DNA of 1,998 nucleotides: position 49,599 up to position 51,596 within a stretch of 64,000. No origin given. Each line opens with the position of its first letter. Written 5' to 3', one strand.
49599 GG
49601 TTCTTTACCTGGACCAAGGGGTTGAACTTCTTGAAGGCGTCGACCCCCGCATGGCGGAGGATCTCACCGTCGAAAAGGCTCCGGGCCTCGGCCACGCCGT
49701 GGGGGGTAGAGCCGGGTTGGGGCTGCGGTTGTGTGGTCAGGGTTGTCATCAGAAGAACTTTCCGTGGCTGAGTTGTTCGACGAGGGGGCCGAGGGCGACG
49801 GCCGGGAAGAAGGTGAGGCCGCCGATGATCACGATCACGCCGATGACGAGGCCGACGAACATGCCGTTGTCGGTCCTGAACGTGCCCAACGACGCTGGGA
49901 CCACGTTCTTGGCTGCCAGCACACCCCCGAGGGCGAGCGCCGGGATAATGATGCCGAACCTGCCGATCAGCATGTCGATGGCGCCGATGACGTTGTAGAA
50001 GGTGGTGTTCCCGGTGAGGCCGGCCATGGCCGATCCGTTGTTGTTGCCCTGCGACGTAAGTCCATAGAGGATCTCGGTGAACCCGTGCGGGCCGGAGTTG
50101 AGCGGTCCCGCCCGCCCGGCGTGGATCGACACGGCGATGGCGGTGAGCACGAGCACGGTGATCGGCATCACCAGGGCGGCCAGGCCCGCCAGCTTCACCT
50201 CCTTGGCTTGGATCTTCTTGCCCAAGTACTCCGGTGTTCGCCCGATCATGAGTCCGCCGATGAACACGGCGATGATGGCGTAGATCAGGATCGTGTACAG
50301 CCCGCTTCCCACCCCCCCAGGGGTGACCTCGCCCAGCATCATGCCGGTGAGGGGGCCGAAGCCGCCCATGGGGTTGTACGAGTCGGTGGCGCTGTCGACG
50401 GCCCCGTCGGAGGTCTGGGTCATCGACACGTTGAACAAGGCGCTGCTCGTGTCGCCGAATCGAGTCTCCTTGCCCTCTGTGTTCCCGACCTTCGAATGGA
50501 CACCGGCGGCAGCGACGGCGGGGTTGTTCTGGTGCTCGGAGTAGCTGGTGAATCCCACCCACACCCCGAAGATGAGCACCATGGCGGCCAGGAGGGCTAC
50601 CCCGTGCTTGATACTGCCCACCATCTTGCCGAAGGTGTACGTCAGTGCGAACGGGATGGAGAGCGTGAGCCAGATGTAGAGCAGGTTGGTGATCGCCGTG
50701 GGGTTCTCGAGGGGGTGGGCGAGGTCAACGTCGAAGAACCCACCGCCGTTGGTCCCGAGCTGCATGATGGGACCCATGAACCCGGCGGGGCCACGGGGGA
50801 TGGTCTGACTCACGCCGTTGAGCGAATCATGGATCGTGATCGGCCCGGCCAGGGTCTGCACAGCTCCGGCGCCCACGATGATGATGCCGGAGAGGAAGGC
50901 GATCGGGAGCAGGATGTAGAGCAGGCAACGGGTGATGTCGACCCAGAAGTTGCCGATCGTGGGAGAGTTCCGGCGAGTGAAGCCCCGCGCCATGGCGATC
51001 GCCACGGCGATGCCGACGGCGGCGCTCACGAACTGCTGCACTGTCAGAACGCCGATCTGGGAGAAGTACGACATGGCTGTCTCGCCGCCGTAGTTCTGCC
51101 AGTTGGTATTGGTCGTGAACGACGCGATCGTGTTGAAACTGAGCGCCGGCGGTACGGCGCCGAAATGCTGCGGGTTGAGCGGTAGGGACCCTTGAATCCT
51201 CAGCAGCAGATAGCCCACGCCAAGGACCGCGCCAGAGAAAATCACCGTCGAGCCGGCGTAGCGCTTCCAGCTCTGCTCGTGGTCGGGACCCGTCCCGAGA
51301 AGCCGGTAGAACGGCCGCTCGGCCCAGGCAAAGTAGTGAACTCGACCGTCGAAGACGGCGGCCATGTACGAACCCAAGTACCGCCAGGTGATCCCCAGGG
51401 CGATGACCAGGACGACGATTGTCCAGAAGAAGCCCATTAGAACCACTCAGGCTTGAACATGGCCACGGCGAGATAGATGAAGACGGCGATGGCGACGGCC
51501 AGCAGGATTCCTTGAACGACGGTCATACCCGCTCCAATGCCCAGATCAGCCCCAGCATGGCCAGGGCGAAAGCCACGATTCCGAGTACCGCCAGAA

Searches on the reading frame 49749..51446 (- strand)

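Call 66: search_protein_families(library=pfam, proteins=[window:49749-51446:-], max_evalue=0.0001)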
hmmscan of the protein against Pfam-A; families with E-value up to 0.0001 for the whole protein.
window:49749-51446:- (565 aa): 1 family
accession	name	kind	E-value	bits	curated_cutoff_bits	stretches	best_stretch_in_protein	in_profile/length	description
PF03814.21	KdpA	-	1.6e-208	693.7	22.6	1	12-559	2-548/548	Potassium-transporting ATPase A subunit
